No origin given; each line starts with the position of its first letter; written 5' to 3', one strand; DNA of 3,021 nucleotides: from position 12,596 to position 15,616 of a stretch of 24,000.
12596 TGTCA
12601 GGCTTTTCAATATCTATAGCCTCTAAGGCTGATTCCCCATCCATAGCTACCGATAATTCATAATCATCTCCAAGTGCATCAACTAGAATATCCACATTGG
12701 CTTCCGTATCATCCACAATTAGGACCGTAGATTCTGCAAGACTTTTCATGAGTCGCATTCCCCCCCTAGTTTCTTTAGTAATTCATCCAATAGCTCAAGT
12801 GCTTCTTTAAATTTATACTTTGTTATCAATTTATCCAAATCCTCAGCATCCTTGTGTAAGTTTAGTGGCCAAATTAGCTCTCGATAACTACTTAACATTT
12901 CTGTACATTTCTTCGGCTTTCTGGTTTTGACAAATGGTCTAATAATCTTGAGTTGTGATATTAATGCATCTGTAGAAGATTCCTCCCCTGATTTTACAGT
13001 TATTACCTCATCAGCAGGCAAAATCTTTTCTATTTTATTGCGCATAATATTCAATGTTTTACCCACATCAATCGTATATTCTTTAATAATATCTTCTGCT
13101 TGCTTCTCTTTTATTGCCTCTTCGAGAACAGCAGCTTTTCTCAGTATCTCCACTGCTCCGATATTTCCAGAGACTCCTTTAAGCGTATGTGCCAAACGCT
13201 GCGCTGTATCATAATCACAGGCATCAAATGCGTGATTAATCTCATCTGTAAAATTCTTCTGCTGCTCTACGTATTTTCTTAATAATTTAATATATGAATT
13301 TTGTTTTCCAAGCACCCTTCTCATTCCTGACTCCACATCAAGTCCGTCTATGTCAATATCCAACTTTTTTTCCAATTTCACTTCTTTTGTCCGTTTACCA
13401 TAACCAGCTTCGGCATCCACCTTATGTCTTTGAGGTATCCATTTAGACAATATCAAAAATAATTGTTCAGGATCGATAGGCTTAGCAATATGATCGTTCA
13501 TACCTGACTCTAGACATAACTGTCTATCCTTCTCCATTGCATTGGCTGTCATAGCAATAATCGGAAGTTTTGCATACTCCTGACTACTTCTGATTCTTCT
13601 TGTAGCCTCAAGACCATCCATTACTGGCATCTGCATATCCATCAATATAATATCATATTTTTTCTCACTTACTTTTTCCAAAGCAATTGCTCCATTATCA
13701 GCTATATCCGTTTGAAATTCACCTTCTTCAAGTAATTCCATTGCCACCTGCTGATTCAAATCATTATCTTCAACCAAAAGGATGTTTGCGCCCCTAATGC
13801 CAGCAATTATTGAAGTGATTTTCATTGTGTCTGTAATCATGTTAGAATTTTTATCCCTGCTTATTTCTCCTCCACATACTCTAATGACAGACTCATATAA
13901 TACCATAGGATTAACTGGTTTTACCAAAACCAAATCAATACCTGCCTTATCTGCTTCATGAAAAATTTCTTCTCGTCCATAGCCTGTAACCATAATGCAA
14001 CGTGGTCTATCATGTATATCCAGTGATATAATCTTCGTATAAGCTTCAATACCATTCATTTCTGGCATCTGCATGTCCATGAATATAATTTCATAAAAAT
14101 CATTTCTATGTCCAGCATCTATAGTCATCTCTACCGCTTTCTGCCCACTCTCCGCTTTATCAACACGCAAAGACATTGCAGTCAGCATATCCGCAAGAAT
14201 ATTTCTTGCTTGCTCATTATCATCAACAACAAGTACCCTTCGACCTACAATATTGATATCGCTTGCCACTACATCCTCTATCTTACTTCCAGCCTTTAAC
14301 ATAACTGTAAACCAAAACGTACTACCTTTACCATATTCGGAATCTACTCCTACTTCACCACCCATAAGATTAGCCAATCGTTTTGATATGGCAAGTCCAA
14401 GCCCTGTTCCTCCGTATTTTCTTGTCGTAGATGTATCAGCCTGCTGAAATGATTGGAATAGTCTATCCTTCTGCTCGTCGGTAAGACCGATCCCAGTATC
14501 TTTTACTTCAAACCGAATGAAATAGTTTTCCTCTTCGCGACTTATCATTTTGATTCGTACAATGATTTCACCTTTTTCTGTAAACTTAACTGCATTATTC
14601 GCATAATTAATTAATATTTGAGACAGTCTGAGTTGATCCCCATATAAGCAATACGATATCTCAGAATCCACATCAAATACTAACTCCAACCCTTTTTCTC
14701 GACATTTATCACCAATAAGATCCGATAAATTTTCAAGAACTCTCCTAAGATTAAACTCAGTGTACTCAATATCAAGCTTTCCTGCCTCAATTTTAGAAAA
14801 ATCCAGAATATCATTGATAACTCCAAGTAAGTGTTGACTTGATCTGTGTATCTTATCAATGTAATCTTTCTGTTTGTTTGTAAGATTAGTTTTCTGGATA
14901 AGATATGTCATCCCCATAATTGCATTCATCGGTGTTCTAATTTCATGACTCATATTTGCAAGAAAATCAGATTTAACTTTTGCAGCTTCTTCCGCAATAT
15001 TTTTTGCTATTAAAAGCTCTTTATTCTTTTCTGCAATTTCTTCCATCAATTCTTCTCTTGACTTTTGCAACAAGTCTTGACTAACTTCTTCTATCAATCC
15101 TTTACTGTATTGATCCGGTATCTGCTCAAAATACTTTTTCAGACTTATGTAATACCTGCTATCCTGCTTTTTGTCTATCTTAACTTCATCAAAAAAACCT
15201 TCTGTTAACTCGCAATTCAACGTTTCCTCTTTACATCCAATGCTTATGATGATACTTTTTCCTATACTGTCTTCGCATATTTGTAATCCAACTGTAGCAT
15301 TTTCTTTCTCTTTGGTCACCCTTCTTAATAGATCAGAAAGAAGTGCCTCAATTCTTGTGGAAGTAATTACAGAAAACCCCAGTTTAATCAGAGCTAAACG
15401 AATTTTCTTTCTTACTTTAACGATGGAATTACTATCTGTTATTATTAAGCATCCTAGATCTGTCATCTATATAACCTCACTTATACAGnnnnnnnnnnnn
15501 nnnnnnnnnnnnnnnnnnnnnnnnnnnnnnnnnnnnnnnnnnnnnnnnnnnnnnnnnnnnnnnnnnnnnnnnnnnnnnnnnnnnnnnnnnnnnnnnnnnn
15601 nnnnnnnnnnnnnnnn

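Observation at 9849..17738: Stressosome-type RsbR-RsbS-RsbT-RsbX module wired to a hybrid histidine kinase, an HD-GYP response regulator and an MCP instead of sigma-B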

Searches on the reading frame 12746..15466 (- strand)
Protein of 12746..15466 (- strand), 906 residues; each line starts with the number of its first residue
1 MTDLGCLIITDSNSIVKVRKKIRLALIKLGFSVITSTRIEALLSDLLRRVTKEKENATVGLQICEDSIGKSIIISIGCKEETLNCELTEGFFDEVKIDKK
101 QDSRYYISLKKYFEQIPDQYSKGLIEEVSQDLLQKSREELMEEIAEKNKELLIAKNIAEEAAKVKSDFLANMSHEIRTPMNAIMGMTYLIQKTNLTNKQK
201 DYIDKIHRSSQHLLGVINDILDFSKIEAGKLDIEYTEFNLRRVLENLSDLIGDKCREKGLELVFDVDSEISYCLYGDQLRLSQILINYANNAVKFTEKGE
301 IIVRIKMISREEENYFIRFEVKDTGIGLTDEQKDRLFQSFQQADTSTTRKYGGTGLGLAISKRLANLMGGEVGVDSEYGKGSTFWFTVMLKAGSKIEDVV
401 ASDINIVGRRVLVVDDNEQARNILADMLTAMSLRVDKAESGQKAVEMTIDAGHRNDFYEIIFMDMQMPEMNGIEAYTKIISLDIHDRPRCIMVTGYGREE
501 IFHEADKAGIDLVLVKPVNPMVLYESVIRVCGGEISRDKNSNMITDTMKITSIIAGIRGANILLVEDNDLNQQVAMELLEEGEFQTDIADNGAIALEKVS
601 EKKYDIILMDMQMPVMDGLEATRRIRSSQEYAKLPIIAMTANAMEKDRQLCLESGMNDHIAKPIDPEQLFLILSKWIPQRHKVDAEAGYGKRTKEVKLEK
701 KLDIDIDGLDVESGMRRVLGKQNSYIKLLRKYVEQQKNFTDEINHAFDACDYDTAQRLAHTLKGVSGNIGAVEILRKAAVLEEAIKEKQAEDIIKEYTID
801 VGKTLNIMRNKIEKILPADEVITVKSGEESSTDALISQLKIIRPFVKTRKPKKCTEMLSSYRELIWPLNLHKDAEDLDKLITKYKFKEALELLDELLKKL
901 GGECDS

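Call 3: search_protein_families(library=pfam, proteins=[window:12746-15466:-], max_evalue=0.01)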
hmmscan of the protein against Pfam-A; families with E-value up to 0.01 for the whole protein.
window:12746-15466:- (906 aa): 5 families
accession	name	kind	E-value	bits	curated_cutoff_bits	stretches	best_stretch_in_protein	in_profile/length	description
PF00072.30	Response_reg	-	4e-50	169.1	30.2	2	562-671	1-108/111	Response regulator receiver domain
PF02518.31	HATPase_c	-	7.7e-28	97.6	26.4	1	276-390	1-109/111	Histidine kinase-, DNA gyrase B-, and HSP90-like ATPase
PF00512.31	HisKA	-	1.4e-22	79.9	26.9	1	165-229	2-66/66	His Kinase A (phospho-acceptor) domain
PF01627.28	Hpt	-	1.9e-09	38.1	24.6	1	728-791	2-65/84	Hpt domain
PF23198.2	PDE8A_N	-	1.4e-05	25.5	29.6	1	566-650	17-102/147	PDE8A-like, N-terminal domain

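Call 4: search_protein_families(library=ncbifam, proteins=[window:12746-15466:-], max_evalue=0.001)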
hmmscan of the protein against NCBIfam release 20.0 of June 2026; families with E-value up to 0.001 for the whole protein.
window:12746-15466:- (906 aa): 143 families (the best 25 are shown)
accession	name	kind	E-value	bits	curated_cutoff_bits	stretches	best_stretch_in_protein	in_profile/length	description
NF008318.0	PRK11107.1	equivalog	7.5e-154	514.1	890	3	139-445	267-573/920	two-component sensor histidine kinase BarA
TIGR02956.1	TMAO_torS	equivalog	1.2e-132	444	676.5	2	133-548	436-836/967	TMAO reductase system sensor histidine kinase/response regulator TorS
NF041947.1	LuxQ_Vibrio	equivalog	7.9e-118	394.5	1200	2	143-527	450-835/843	quorum-sensing autoinducer 2 sensor kinase/phosphatase LuxQ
NF045901.1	HisKinLetSLeg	equivalog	1.3e-111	374.2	1650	3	110-390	245-518/906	two-component system sensor histidine kinase LetS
NF011874.0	PRK15347.1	equivalog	3.4e-110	369.6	852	3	131-393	364-617/921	two component system sensor kinase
NF008302.0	PRK11091.1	equivalog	7.2e-104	348.5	838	2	155-531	273-643/779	aerobic respiration two-component sensor histidine kinase ArcB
NF038297.2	hybrid_HK_HrmK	equivalog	4e-90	303.2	725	2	141-481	211-558/607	hybrid histidine kinase/response regulator HrmK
NF008099.0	PRK10841.1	equivalog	3.7e-88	296.4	920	3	156-390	461-690/949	two-component system sensor histidine kinase RcsC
NF008543.0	PRK11466.1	equivalog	1.9e-80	270.9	982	2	133-475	405-744/914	TMAO reductase system sensor histidine kinase/response regulator TorS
NF041832.1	near_NosP_CTERM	subfamily_domain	1e-61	209.1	400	2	159-526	1-365/370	NahK/ErcS family hybrid sensor histidine kinase/response regulator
NF047465.1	hybrid_HK_LvrA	exception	1.7e-59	201.7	1200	2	138-399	175-431/819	hybrid histidine kinase/response regulator LvrA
NF007420.1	PRK09959.1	equivalog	1.2e-58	198.6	1995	2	149-519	696-1062/1197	acid-sensing system histidine kinase EvgS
NF046044.1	PnpS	equivalog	6.8e-56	189.9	400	1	146-387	149-388/390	two-component system histidine kinase PnpS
NF047874.1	MASE3_PAS_HK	subfamily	1.3e-49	169.6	560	1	128-391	371-626/655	MASE3 domain-containing sensor histidine kinase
NF041880.1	EPS_EpsF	equivalog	5.2e-49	167.1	900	3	160-385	269-488/492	response regulator EpsF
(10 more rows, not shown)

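Call 18: find_homologous_proteins(query=window:12746-15466:-, max_evalue=1e-20)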
Query window:12746-15466:- (906 aa): 8000 proteins with E <= 1e-20 among 8000 candidates; the best 120 are listed.
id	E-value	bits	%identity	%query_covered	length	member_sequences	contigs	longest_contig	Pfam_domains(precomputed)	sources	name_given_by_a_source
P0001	0.0e+0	1976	100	100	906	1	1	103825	PF02518.32,PF00512.32,PF23198.2,PF00072.31,PF01627.29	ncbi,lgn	ncbi:MAG: response regulator [Velocimicrobium sp.]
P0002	0.0e+0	1016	59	83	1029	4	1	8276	PF13426.14,PF08448.17,PF02518.32,PF00512.32,PF00989.32,PF00072.31,PF01627.29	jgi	-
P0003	4.2e-298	1009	59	83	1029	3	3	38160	PF13426.14,PF08448.17,PF02518.32,PF00512.32,PF00989.32,PF00072.31,PF01627.29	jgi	-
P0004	5.6e-296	1002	60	84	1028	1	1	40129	PF08448.17,PF02518.32,PF00512.32,PF00989.32,PF00072.31,PF01627.29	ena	-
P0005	5.3e-292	989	57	86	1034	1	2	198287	PF13426.14,PF08448.17,PF02518.32,PF00512.32,PF00072.31,PF01627.29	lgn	-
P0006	4.0e-287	973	59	88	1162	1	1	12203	PF13426.14,PF13188.14,PF08448.17,PF02518.32,PF00512.32,PF00989.32,PF00072.31,PF01627.29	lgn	-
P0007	1.5e-282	958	59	86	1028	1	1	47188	PF08448.17,PF02518.32,PF00512.32,PF00989.32,PF00072.31,PF01627.29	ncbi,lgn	-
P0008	2.2e-282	957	58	83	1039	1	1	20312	PF13426.14,PF08448.17,PF02518.32,PF00512.32,PF00989.32,PF00072.31,PF01627.29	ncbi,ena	-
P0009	2.0e-277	941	53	99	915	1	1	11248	PF02518.32,PF00512.32,PF00072.31,PF01627.29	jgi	jgi:two-component system sensor histidine kinase/response regulator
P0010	2.1e-275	934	56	83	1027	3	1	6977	PF13426.14,PF08448.17,PF02518.32,PF00512.32,PF00989.32,PF00072.31,PF01627.29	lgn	-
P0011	2.6e-275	934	52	99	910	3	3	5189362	PF02518.32,PF00512.32,PF00072.31,PF01627.29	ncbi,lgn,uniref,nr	ncbi:response regulator [Clostridium sp. FP2]|uniref:hybrid sensor histidine kinase/response regulat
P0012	6.0e-275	933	51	100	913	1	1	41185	PF02518.32,PF00512.32,PF00072.31,PF01627.29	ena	-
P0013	8.4e-272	922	52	100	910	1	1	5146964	PF02518.32,PF00512.32,PF00072.31,PF01627.29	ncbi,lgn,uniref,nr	ncbi:hybrid sensor histidine kinase/response regulator [Clostridium sp. FP1]|uniref:hybrid sensor hi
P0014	6.2e-271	919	55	83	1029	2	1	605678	PF13426.14,PF08448.17,PF02518.32,PF00512.32,PF00989.32,PF00072.31,PF01627.29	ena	-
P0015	1.1e-270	919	55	83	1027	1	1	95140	PF13426.14,PF08448.17,PF02518.32,PF00512.32,PF00989.32,PF00072.31,PF01627.29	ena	-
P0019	3.1e-268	911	50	99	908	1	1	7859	PF09582.16,PF02518.32,PF00512.32,PF00072.31,PF01627.29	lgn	-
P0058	2.9e-222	758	47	91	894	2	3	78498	PF02518.32,PF00512.32,PF23198.2,PF00072.31,PF01627.29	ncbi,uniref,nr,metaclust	ncbi:response regulator [Candidatus Magnetominusculus xianensis]|uniref:histidine kinase n=1 Tax=Can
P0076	1.8e-218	746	44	99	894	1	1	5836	PF02518.32,PF24896.2,PF00512.32,PF00072.31,PF01627.29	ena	-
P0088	3.1e-216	739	51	76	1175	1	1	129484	PF08447.19,PF13426.14,PF13188.14,PF08448.17,PF02518.32,PF00512.32,PF00989.32,PF00072.31,PF01627.29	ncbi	ncbi:MAG: response regulator [Deltaproteobacteria bacterium]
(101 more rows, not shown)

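Call 21: find_encoding_contigs(protein=P0011, flank=8000, max_places=2)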
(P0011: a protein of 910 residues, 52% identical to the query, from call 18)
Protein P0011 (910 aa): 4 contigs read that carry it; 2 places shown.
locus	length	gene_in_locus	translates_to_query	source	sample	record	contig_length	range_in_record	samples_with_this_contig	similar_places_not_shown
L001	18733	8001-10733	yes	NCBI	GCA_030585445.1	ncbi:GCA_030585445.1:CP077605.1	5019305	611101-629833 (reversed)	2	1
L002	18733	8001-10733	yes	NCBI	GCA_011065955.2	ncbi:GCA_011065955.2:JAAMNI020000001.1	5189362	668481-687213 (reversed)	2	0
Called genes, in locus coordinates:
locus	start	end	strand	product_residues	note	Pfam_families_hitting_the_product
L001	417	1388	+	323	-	PF08279:HTH_11, PF13280:WYL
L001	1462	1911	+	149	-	PF06445:GyrI-like, PF14526:Cass2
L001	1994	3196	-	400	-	PF00070:Pyr_redox (faint), PF00890:FAD_binding_2, PF01134:GIDA (weak), PF01266:DAO (faint), PF03486:HI0933_like, PF07992:Pyr_redox_2 (faint), PF12831:FAD_oxidored, PF22780:HI0933_like_1st, +1 more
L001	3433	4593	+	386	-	PF00072:Response_reg, PF00512:HisKA, PF02518:HATPase_c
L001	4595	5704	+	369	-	PF00072:Response_reg, PF00165:HTH_AraC (weak), PF12833:HTH_18, PF00165:HTH_AraC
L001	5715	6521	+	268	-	PF00989:PAS (weak), PF13188:PAS_8 (weak), PF08448:PAS_4, PF13426:PAS_9, PF01740:STAS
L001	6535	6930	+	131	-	PF01740:STAS (weak)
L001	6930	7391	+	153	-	PF13581:HATPase_c_2, PF02518:HATPase_c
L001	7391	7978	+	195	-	PF07228:SpoIIE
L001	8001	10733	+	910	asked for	PF00512:HisKA, PF02518:HATPase_c, PF00072:Response_reg, PF01627:Hpt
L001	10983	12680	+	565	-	PF06103:DUF948 (faint), PF12729:4HB_MCP_1 (weak), PF00015:MCPsignal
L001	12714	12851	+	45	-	-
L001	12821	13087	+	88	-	PF00072:Response_reg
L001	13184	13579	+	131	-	PF00072:Response_reg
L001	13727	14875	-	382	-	PF01098:FTSW_RODA_SPOVE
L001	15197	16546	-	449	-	PF03825:Nuc_H_symport (faint), PF07690:MFS_1, PF01306:LacY_symp (weak)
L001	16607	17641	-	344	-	PF13416:SBP_bac_8, PF13531:SBP_bac_11, PF13343:SBP_bac_6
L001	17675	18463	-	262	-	PF13057:DUF3919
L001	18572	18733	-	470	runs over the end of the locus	PF00672:HAMP, PF00512:HisKA, PF02518:HATPase_c, PF13589:HATPase_c_3 (weak)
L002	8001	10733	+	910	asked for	PF00512:HisKA, PF02518:HATPase_c, PF00072:Response_reg, PF01627:Hpt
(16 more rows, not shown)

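Call 22: find_encoding_contigs(protein=P0005, flank=8000, max_places=2)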
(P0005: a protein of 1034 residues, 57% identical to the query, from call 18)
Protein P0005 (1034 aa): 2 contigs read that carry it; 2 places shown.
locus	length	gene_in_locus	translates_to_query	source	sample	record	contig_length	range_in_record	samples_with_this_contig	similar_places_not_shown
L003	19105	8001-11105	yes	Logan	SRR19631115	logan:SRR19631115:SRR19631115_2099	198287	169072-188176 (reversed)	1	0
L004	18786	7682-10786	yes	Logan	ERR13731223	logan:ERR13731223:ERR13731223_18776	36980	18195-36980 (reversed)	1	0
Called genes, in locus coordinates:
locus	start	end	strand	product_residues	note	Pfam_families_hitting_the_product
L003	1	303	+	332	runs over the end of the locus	PF00535:Glycos_transf_2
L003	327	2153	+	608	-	PF13522:GATase_6, PF13537:GATase_7, PF01380:SIS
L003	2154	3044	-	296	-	PF00165:HTH_AraC, PF12833:HTH_18, PF06445:GyrI-like, PF14526:Cass2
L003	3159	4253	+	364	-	PF00756:Esterase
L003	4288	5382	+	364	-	PF00756:Esterase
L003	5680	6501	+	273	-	PF00989:PAS, PF08448:PAS_4, PF13426:PAS_9, PF01740:STAS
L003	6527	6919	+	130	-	PF01740:STAS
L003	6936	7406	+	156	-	PF13581:HATPase_c_2, PF02518:HATPase_c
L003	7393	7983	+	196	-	PF07228:SpoIIE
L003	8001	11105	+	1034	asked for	PF08448:PAS_4, PF13426:PAS_9 (faint), PF00512:HisKA, PF02518:HATPase_c, PF00072:Response_reg, PF01627:Hpt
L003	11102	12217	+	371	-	PF00072:Response_reg, PF13487:HD_5, PF01966:HD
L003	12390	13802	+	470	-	PF00089:Trypsin, PF13365:Trypsin_2, PF00595:PDZ, PF13180:PDZ_2, PF17820:PDZ_6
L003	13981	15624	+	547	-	PF13173:AAA_14 (faint), PF13401:AAA_22 (faint), PF00493:MCM, PF00004:AAA, PF07724:AAA_2, PF07728:AAA_5 (weak), PF10431:ClpB_D2-small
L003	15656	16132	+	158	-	PF01252:Peptidase_A8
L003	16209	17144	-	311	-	PF00696:AA_kinase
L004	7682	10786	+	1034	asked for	PF08448:PAS_4, PF13426:PAS_9 (faint), PF00512:HisKA, PF02518:HATPase_c, PF00072:Response_reg, PF01627:Hpt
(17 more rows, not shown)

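Call 23: find_encoding_contigs(protein=P0088, flank=8000, max_places=2)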
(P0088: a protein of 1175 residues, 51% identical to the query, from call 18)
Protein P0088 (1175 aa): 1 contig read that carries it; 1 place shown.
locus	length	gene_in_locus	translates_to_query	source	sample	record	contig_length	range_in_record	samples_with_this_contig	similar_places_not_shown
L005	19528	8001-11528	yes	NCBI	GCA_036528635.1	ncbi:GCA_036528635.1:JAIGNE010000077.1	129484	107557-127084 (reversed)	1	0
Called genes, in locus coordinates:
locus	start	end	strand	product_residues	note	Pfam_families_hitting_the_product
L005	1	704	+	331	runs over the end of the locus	PF08240:ADH_N, PF00107:ADH_zinc_N, PF13602:ADH_zinc_N_2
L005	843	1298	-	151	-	PF10604:Polyketide_cyc2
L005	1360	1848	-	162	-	PF13787:HXXEE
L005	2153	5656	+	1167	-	PF02743:dCache_1, PF00989:PAS, PF08448:PAS_4, PF12860:PAS_7, PF13426:PAS_9, PF00989:PAS, PF13426:PAS_9, PF00989:PAS, +5 more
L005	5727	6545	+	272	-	PF00989:PAS, PF08448:PAS_4, PF13426:PAS_9, PF01740:STAS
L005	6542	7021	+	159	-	PF01740:STAS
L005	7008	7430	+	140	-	PF13581:HATPase_c_2, PF02518:HATPase_c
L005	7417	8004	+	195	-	PF07228:SpoIIE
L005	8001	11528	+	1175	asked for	PF00989:PAS, PF08447:PAS_3, PF08448:PAS_4, PF13426:PAS_9, PF00512:HisKA, PF02518:HATPase_c, PF00072:Response_reg, PF01627:Hpt, +1 more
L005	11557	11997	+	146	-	PF00072:Response_reg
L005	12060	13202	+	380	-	PF00072:Response_reg, PF13487:HD_5, PF01966:HD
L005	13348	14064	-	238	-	PF00657:Lipase_GDSL, PF13472:Lipase_GDSL_2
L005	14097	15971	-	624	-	PF02730:AFOR_N, PF01314:AFOR_C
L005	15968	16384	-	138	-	PF00037:Fer4 (weak), PF13237:Fer4_10 (weak), PF14697:Fer4_21 (weak), PF12838:Fer4_7 (weak), PF13187:Fer4_9, PF13183:Fer4_8 (weak), PF12838:Fer4_7, PF13187:Fer4_9, +12 more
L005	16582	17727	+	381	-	PF00155:Aminotran_1_2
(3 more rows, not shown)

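Call 70: search_protein_families(library=pfam, proteins=[P0076, P0058, P0019], max_evalue=0.1)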
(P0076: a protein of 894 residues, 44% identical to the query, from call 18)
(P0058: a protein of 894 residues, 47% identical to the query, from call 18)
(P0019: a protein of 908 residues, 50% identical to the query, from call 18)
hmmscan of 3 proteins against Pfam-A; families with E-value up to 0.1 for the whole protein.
P0076 (894 aa): 5 families
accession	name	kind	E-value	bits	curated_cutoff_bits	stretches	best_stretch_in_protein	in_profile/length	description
PF00072.30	Response_reg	-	1.4e-51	173.7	30.2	2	557-668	1-110/111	Response regulator receiver domain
PF02518.31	HATPase_c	-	1e-27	97.2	26.4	1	273-387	1-109/111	Histidine kinase-, DNA gyrase B-, and HSP90-like ATPase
PF00512.31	HisKA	-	2.3e-22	79.2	26.9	1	161-226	1-66/66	His Kinase A (phospho-acceptor) domain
PF01627.28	Hpt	-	5.4e-14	52.6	24.6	1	726-808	2-79/84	Hpt domain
PF24896.1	Receiver_CRE1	-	1.3e-05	25.8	27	1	402-529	3-136/136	AHK4/CRE1/WOL first receiver domain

P0058 (894 aa): 5 families
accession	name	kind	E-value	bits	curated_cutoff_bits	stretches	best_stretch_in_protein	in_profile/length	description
PF00072.30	Response_reg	-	2e-52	176.4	30.2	2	558-666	1-107/111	Response regulator receiver domain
PF02518.31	HATPase_c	-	4.1e-25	88.8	26.4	1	273-387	1-109/111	Histidine kinase-, DNA gyrase B-, and HSP90-like ATPase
PF00512.31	HisKA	-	3.5e-23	81.8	26.9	1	161-226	1-66/66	His Kinase A (phospho-acceptor) domain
PF01627.28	Hpt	-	4.1e-11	43.4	24.6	1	723-805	2-83/84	Hpt domain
PF23198.2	PDE8A_N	-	2.1e-05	24.9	29.6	1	572-650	27-109/147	PDE8A-like, N-terminal domain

P0019 (908 aa): 8 families
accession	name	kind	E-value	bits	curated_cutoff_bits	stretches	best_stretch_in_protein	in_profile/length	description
PF00072.30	Response_reg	-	9.2e-49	164.7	30.2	2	569-679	1-109/111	Response regulator receiver domain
PF02518.31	HATPase_c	-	8.5e-27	94.2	26.4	1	283-397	1-109/111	Histidine kinase-, DNA gyrase B-, and HSP90-like ATPase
PF00512.31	HisKA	-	8.9e-24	83.8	26.9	1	172-236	2-66/66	His Kinase A (phospho-acceptor) domain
PF01627.28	Hpt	-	6.7e-10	39.5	24.6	1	732-817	2-82/84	Hpt domain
PF09582.15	AnfO_nitrog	-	0.00028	20.7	30.3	1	291-360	4-74/190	Iron only nitrogenase protein AnfO (AnfO_nitrog)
PF23198.2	PDE8A_N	-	0.0078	16.6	29.6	1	583-656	27-101/147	PDE8A-like, N-terminal domain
PF21332.3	AmiR_N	-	0.018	15.5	27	0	463-534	39-107/111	AmiR, N-terminal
PF12993.12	DUF3877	-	0.054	13.9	27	0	759-836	49-124/173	Domain of unknown function, E. rectale Gene description (DUF3877)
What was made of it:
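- Tried and rejected: PF24896 and PF09582, listed for homologues, map to REC1 and HATPase rather than the N-terminus (call 70).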
